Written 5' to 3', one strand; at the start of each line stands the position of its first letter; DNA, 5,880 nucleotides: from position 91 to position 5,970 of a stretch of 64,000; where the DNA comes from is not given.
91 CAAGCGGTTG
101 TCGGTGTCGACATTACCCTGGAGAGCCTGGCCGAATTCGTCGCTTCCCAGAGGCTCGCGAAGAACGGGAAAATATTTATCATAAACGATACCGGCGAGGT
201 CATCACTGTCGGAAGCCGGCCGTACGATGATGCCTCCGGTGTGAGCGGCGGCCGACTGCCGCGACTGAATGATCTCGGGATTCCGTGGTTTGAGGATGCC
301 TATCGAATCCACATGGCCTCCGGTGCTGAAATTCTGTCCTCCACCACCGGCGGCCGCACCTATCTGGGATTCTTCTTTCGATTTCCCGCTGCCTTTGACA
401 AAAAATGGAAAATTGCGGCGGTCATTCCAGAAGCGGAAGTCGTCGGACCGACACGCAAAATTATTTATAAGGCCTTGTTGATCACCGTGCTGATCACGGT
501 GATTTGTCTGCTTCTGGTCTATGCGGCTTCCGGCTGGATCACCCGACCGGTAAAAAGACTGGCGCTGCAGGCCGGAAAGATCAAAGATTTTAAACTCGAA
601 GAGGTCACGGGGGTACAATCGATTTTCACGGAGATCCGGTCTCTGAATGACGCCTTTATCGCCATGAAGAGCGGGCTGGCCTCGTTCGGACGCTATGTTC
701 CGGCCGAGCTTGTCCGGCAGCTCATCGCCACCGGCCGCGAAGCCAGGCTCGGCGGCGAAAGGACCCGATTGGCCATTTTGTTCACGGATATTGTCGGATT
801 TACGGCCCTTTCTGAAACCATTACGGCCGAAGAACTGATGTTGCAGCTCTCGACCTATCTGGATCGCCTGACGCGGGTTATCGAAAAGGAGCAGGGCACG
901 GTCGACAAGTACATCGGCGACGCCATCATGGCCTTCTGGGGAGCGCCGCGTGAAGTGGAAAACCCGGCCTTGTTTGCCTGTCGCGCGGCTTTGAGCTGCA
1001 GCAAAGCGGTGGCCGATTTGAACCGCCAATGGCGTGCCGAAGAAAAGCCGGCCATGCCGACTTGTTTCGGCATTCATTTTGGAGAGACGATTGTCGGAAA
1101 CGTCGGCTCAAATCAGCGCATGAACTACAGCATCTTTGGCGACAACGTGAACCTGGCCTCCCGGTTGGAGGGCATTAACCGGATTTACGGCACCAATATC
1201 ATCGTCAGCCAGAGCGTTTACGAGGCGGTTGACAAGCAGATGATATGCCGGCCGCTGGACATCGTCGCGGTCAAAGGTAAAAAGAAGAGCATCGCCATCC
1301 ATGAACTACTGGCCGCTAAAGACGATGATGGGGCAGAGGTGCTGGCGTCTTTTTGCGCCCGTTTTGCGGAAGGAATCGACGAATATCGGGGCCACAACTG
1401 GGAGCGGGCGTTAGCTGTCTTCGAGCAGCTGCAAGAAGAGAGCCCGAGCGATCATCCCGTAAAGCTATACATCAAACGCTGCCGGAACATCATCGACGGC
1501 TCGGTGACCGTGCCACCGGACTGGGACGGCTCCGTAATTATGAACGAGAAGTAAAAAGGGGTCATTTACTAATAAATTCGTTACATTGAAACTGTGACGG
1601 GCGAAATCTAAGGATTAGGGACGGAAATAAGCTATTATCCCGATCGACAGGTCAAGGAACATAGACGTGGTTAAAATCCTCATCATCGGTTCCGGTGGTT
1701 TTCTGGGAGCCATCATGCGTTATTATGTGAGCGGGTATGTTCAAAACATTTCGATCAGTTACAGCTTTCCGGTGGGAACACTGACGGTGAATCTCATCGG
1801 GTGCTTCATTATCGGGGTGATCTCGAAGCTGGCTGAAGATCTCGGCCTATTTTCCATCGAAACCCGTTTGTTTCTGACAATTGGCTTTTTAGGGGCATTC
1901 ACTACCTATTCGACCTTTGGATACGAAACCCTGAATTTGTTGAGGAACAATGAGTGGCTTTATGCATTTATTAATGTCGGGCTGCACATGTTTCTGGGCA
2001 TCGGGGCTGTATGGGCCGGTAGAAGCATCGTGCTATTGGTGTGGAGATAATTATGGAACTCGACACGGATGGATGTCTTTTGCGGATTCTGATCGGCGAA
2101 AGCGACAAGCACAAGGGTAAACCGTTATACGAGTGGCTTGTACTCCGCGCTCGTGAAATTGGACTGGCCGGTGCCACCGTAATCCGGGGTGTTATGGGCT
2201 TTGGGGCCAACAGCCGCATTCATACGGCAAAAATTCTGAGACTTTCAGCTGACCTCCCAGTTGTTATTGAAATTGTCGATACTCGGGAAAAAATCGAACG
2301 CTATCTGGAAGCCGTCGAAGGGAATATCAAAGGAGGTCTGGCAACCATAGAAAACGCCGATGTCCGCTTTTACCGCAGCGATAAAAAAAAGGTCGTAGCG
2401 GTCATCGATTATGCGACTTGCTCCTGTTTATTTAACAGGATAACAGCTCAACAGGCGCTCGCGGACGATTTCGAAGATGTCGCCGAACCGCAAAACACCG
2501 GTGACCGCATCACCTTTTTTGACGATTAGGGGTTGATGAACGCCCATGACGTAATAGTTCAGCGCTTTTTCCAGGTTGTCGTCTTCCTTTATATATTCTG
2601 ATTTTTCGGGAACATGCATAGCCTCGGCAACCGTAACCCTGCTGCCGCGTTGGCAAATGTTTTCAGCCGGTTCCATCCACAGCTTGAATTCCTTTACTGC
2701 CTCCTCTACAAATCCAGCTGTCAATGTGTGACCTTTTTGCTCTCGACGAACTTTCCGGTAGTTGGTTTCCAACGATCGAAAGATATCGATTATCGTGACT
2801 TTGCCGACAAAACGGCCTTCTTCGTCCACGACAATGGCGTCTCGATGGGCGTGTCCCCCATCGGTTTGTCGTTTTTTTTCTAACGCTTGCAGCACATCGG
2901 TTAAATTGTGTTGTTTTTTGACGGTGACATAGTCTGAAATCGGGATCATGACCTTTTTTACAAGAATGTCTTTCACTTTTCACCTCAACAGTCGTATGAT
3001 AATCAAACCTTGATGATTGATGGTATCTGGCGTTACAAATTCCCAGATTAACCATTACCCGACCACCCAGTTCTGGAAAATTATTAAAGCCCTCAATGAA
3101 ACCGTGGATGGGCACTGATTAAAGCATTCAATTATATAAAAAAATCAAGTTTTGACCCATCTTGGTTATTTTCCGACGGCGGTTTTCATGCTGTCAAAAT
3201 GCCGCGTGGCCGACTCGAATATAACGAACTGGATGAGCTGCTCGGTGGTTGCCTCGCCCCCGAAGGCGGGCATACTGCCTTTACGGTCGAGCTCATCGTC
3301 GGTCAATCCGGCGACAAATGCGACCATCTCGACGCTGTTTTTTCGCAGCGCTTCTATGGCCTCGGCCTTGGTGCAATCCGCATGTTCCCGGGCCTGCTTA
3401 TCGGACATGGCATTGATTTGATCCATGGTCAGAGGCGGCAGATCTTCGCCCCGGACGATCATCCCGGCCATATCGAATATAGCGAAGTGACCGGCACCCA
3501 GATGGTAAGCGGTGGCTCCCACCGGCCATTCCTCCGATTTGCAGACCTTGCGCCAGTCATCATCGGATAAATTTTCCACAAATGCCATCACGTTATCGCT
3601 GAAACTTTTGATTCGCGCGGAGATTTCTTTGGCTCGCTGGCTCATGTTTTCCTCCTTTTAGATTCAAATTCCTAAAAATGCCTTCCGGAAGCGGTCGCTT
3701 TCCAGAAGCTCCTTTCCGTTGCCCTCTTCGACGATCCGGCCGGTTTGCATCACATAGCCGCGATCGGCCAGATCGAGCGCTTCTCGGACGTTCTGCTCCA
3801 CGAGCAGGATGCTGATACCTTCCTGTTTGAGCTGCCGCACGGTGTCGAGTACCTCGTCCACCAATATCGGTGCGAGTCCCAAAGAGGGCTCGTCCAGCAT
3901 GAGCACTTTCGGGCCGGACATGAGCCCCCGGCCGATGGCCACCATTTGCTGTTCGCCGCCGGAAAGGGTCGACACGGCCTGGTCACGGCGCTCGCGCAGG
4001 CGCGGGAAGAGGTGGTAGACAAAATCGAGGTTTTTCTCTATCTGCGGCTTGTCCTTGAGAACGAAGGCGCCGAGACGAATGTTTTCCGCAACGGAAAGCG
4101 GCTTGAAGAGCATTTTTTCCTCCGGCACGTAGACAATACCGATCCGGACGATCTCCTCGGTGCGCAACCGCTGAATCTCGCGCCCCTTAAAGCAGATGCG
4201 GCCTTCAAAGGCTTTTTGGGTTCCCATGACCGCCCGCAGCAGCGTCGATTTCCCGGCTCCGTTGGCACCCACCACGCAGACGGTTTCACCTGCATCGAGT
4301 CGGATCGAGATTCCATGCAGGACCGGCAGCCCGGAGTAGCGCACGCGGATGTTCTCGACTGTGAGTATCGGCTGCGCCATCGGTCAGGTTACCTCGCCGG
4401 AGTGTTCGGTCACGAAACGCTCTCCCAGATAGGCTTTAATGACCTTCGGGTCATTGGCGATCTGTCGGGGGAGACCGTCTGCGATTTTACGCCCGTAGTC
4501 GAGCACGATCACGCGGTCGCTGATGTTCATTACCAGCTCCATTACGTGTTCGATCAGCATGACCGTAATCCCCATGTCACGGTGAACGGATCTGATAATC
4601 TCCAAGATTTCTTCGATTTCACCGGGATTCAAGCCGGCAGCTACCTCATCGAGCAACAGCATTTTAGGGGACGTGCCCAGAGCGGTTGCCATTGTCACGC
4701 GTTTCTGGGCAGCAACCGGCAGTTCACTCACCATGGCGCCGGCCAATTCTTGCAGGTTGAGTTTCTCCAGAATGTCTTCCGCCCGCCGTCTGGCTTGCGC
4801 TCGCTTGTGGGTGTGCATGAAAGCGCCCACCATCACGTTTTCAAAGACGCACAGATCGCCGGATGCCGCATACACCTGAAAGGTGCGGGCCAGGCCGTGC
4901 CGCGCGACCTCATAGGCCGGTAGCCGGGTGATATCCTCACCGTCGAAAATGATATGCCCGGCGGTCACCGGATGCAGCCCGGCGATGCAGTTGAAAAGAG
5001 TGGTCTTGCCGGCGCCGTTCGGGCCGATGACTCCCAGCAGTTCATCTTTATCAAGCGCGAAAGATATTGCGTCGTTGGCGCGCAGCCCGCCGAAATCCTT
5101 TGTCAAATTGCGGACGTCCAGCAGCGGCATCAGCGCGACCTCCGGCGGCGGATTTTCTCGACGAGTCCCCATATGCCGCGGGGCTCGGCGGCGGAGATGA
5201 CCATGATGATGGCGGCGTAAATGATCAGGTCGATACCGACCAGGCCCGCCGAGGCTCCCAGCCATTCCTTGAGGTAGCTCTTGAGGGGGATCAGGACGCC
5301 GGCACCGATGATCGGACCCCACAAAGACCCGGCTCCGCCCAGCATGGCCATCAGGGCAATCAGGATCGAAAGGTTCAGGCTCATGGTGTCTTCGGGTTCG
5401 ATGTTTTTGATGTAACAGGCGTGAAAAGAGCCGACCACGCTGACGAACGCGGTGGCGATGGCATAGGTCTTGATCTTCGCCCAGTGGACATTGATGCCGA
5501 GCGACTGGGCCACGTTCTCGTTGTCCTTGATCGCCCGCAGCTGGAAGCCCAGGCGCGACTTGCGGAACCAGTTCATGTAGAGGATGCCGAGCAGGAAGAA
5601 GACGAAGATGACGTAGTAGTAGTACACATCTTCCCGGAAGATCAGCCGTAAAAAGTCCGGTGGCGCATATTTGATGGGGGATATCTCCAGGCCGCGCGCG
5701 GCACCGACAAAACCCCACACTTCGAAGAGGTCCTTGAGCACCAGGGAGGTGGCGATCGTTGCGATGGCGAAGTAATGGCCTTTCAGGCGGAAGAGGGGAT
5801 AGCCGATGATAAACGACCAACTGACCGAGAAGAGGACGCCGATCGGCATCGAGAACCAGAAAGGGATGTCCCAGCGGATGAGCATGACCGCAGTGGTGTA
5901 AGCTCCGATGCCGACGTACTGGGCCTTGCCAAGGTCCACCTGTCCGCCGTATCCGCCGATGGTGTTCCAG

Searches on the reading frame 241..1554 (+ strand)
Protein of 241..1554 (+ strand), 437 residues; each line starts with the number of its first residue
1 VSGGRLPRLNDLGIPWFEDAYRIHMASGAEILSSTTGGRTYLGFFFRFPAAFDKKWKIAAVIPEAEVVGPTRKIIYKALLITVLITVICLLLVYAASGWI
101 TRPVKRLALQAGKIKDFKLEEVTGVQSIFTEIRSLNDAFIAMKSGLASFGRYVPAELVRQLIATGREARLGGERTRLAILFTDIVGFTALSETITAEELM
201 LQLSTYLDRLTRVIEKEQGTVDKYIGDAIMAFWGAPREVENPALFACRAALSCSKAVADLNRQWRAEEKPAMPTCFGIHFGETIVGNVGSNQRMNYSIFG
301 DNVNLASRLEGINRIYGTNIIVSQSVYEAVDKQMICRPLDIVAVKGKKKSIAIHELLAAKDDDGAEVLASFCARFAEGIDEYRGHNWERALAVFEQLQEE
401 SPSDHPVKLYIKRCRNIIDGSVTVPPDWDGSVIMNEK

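Call 64: search_protein_families(library=pfam, proteins=[window:241-1554:+], max_evalue=0.00001)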
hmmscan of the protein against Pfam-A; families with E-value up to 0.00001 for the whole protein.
window:241-1554:+ (437 aa): 1 family
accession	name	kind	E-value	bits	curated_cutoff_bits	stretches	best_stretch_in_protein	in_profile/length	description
PF00211.25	Guanylate_cyc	-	2e-23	83.4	21.9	1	176-350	8-176/183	Adenylate and Guanylate cyclase catalytic domain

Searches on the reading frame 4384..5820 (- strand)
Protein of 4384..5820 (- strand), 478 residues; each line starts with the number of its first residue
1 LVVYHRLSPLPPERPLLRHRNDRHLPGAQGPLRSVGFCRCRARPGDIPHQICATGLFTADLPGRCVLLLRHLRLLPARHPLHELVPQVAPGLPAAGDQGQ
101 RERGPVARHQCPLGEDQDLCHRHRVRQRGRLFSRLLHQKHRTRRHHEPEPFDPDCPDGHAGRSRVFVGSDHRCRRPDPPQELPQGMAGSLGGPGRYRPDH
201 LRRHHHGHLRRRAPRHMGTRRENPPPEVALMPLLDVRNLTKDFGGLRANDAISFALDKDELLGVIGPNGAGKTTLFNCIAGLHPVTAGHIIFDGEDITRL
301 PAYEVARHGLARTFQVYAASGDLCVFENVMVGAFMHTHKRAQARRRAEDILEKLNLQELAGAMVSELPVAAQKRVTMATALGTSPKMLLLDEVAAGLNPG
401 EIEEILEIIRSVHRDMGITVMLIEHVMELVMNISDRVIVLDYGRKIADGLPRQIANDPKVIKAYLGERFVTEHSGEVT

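Call 64: search_protein_families(library=pfam, proteins=[window:4384-5820:-], max_evalue=0.00001)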
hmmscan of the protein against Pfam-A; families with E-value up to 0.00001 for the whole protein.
window:4384-5820:- (478 aa): 3 families
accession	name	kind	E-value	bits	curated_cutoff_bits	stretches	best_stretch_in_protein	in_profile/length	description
PF00005.33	ABC_tran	-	1.2e-24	87.8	25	1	251-393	3-135/137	ABC transporter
PF12399.14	BCA_ABC_TP_C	-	3.5e-11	42.9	25.5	1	444-469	1-26/27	Branched-chain amino acid ATP-binding cassette transporter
PF13304.12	AAA_21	-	1.4e-08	35.6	27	0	262-283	2-23/304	AAA domain, putative AbiEii toxin, Type IV TA system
